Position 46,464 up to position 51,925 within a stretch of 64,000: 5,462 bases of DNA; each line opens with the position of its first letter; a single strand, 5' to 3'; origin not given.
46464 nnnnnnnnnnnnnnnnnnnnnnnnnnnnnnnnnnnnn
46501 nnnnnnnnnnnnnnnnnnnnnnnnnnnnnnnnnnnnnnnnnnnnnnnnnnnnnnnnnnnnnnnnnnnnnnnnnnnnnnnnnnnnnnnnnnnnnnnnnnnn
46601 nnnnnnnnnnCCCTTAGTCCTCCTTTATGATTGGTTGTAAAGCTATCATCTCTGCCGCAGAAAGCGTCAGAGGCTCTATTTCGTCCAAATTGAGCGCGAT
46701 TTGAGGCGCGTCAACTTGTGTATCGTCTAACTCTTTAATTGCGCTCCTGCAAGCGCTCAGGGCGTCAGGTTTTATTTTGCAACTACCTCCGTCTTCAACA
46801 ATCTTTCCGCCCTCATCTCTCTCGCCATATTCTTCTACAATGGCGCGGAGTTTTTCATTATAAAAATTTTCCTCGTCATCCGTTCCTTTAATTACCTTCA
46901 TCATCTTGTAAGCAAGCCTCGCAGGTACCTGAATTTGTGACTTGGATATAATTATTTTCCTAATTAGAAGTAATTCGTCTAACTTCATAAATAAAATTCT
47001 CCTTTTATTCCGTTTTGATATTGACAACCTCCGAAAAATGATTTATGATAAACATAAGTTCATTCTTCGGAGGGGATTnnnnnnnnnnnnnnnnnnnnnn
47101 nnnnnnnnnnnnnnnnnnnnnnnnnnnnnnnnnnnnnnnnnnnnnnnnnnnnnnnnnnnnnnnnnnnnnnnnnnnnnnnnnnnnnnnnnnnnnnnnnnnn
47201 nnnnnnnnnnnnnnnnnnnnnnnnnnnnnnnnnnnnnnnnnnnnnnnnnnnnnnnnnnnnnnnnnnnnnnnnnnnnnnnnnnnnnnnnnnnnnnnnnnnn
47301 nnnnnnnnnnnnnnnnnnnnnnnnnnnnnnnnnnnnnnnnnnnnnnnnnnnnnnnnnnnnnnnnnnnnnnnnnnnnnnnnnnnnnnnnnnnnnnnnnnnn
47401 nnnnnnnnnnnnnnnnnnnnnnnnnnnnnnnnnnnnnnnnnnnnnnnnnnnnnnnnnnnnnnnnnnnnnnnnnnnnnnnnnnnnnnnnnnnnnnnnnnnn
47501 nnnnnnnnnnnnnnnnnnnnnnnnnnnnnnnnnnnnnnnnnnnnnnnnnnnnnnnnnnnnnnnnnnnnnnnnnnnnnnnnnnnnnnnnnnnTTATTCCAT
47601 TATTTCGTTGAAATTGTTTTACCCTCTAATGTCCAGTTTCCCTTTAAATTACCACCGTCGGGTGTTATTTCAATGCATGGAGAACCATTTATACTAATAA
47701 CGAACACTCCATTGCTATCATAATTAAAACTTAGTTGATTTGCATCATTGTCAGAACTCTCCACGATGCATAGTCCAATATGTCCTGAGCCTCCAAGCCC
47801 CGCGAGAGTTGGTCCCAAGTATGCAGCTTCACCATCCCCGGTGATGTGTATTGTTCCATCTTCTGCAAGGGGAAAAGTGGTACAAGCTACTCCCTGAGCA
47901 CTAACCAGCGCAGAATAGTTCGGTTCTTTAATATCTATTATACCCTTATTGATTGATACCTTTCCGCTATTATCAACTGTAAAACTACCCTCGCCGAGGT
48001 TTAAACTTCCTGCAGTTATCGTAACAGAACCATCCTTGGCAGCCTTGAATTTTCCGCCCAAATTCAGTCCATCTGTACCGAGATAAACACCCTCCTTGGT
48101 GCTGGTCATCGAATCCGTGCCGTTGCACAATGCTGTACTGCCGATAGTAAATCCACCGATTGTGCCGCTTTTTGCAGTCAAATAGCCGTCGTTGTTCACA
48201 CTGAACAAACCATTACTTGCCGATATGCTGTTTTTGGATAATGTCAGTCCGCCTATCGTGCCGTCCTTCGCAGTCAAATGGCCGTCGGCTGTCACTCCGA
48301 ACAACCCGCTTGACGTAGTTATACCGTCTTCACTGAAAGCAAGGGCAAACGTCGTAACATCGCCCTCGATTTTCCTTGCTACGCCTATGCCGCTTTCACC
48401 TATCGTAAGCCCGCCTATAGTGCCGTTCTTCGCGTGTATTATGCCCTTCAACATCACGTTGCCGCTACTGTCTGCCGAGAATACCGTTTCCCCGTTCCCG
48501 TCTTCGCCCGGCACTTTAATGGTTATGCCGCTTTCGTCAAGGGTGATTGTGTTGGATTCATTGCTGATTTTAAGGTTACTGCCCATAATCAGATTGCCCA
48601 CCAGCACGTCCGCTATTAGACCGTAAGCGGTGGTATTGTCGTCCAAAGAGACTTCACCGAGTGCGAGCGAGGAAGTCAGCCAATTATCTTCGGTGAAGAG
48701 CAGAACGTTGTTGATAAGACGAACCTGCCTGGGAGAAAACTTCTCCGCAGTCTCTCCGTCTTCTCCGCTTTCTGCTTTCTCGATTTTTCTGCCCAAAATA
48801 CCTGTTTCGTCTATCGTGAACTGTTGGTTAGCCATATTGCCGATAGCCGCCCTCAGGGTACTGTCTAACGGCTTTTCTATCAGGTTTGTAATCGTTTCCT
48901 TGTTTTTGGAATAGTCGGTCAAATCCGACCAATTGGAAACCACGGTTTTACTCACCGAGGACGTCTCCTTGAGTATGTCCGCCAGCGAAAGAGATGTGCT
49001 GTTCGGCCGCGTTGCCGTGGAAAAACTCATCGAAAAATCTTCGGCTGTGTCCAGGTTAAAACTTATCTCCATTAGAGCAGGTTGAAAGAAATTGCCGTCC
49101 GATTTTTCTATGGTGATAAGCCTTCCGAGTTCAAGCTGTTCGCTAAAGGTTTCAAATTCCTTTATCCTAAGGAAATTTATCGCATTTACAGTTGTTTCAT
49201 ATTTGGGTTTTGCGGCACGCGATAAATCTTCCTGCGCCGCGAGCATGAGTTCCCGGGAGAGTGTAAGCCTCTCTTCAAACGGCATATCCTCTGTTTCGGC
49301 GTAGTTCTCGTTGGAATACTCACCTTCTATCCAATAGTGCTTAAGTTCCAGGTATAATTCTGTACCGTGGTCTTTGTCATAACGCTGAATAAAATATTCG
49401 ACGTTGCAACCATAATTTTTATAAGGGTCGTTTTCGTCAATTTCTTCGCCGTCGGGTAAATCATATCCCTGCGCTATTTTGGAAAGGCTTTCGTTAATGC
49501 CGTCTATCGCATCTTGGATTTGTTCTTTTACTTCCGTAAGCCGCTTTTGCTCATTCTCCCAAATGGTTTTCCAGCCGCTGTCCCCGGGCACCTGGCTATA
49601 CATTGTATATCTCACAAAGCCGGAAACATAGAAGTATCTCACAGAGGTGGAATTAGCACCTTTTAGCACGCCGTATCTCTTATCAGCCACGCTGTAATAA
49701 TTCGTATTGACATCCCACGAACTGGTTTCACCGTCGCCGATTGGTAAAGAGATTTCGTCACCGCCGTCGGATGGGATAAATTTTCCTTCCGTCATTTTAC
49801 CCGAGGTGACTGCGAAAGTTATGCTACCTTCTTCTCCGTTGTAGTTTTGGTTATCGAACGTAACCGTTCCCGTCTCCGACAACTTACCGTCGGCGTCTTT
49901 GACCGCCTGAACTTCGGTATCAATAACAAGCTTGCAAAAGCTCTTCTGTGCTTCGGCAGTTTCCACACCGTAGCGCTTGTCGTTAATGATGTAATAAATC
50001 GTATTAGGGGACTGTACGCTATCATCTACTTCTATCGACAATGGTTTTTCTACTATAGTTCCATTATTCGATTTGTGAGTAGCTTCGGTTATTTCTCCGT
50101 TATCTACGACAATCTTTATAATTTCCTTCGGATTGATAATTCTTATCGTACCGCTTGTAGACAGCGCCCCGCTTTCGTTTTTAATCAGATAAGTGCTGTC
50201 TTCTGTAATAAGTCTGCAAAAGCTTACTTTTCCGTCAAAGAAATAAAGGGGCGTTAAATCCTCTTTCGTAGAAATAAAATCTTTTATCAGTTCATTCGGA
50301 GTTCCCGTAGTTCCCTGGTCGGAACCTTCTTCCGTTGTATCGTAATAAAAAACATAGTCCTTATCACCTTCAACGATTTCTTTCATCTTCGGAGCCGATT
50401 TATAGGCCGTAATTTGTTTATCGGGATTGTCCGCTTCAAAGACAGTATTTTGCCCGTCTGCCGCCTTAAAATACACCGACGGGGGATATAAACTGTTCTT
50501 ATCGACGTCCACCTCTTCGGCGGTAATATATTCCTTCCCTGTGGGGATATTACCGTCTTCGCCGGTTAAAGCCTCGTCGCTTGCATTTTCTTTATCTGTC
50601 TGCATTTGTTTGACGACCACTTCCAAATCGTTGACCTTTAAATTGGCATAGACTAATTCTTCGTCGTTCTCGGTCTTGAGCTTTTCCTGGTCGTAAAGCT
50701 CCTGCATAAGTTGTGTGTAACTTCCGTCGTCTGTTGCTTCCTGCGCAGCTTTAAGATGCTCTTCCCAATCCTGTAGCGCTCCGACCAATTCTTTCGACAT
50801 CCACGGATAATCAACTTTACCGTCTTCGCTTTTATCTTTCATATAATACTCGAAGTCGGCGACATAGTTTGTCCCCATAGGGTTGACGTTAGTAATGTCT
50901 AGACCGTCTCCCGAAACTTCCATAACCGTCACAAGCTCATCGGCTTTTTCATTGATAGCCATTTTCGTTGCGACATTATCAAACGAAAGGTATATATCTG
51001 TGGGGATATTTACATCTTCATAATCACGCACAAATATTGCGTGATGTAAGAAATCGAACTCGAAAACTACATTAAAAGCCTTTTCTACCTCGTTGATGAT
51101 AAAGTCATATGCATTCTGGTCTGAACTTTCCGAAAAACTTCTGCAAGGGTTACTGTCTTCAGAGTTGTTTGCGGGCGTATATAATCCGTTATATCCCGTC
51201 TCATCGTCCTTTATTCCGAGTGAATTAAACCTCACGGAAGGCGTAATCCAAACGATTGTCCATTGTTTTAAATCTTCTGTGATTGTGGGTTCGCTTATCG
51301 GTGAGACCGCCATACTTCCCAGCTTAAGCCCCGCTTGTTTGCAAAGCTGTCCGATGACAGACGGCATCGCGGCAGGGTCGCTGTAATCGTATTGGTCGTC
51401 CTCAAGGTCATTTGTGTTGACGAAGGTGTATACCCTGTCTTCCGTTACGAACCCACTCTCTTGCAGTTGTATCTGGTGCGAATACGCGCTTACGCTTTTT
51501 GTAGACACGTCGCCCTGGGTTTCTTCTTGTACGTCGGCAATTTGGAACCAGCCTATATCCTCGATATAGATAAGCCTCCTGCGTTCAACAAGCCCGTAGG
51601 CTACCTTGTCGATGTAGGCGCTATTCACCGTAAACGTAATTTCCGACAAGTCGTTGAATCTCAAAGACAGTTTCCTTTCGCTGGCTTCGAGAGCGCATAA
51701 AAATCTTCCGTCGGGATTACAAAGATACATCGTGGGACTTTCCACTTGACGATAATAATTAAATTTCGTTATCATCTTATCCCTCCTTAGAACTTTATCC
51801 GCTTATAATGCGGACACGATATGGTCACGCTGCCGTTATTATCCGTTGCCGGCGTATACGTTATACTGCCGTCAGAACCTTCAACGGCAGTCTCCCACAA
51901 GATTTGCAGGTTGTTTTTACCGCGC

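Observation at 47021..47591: Independently transcribed lipoprotein gene antisense inside the tail operon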

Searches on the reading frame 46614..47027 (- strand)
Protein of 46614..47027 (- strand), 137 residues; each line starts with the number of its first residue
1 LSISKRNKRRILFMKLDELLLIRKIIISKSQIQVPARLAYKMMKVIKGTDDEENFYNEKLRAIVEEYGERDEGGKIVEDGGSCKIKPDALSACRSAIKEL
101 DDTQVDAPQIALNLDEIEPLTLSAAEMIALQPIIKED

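Call 4: search_protein_families(library=pfam, proteins=[window:46614-47027:-], max_evalue=0.1)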
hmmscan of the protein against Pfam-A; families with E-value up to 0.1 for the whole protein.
window:46614-47027:- (137 aa): 1 family
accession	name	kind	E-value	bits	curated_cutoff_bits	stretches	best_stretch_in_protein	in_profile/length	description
PF11979.13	SARA_C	-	0.0082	15.6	25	1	75-111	173-209/353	Smad anchor for receptor activation-like, C-terminal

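Call 5: search_protein_families(library=phrogs, proteins=[window:46614-47027:-], max_evalue=0.1)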
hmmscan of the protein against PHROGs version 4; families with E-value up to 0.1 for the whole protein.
window:46614-47027:- (137 aa): 2 families
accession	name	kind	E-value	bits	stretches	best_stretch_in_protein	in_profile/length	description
phrog_1401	-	unknown function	1.6e-09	38.8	1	30-110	18-102/140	-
phrog_18599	-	unknown function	0.094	13.8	0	79-111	75-107/125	-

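Call 7: search_protein_families(library=ncbifam, proteins=[window:46614-47027:-], max_evalue=1)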
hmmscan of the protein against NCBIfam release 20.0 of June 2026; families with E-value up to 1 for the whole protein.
window:46614-47027:- (137 aa): 0 families
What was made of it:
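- On T5 Llp / Cor receptor-blocking lipoproteins: No family hits were found (calls 4, 5, 7).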

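Call 8: search_protein_families(library=padloc, proteins=[window:46614-47027:-], max_evalue=1)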
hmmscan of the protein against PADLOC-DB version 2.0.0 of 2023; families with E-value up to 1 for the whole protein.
window:46614-47027:- (137 aa): 0 families

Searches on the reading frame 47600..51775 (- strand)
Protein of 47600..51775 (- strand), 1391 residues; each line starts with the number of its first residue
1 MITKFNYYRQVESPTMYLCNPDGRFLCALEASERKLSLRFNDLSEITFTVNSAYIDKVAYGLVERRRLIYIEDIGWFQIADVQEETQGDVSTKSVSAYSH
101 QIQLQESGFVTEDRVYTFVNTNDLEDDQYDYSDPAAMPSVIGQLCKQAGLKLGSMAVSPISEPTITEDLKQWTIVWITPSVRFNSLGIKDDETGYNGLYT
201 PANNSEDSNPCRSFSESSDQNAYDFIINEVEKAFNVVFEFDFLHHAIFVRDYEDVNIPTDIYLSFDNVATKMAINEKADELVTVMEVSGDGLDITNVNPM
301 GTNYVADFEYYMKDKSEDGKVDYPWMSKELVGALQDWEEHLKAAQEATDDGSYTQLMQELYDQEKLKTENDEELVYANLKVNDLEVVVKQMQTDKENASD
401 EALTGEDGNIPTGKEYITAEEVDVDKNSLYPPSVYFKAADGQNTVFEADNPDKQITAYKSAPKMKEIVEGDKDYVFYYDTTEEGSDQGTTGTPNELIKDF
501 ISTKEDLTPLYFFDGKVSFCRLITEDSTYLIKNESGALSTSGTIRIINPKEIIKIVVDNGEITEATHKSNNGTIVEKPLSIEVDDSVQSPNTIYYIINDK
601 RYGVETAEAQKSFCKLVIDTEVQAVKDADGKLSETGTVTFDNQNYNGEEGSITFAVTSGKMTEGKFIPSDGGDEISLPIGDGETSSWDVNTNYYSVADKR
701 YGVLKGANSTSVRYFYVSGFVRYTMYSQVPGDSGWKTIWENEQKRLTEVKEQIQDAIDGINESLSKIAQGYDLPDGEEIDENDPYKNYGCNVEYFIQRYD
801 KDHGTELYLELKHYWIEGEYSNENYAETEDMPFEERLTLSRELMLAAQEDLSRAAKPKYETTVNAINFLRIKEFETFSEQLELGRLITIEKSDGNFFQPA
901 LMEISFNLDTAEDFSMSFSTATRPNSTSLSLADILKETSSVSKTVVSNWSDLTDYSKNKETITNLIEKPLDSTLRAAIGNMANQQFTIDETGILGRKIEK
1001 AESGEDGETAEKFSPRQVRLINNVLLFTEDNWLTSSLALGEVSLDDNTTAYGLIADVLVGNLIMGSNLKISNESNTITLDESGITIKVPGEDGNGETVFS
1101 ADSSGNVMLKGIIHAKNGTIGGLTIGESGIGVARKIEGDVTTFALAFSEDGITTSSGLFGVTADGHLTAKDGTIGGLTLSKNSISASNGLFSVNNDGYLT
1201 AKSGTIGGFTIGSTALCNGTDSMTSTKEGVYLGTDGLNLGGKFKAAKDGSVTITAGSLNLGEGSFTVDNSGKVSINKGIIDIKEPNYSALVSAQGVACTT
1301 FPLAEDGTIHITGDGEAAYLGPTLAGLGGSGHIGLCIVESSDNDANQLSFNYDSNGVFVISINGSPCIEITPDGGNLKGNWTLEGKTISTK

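Call 4: search_protein_families(library=pfam, proteins=[window:47600-51775:-], max_evalue=0.1)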
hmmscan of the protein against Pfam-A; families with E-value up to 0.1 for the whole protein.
window:47600-51775:- (1391 aa): 1 family
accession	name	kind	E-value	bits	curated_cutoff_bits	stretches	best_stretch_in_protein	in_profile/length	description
PF18994.6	Prophage_tailD1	-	0.05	14.2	23.6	0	39-97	25-82/84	Prophage endopeptidase tail N-terminal domain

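Call 5: search_protein_families(library=phrogs, proteins=[window:47600-51775:-], max_evalue=0.1)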
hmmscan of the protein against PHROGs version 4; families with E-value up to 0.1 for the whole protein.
window:47600-51775:- (1391 aa): 1 family
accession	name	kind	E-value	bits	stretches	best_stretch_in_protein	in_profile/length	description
phrog_6211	-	tail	8e-51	174.1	2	3-455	7-371/1168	minor tail protein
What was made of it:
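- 47600..51775 (-): Convergent Tal-like tail-tip protein (1391 aa). The N-terminal third is a hub-like minor tail protein. The rest is a fibre-like C-terminal extension with GTIGG repeats and a variable distal tip (about 47600-48430). It has no S74 chaperone domain, unlike most relatives. phrog_6211, E = 8e-51 (call 5).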

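Call 45: search_solved_structures(query=window:47600-51775:-, max_evalue=0.01)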
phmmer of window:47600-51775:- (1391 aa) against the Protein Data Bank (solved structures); distinct sequences matched with E-value up to 0.01: 0.
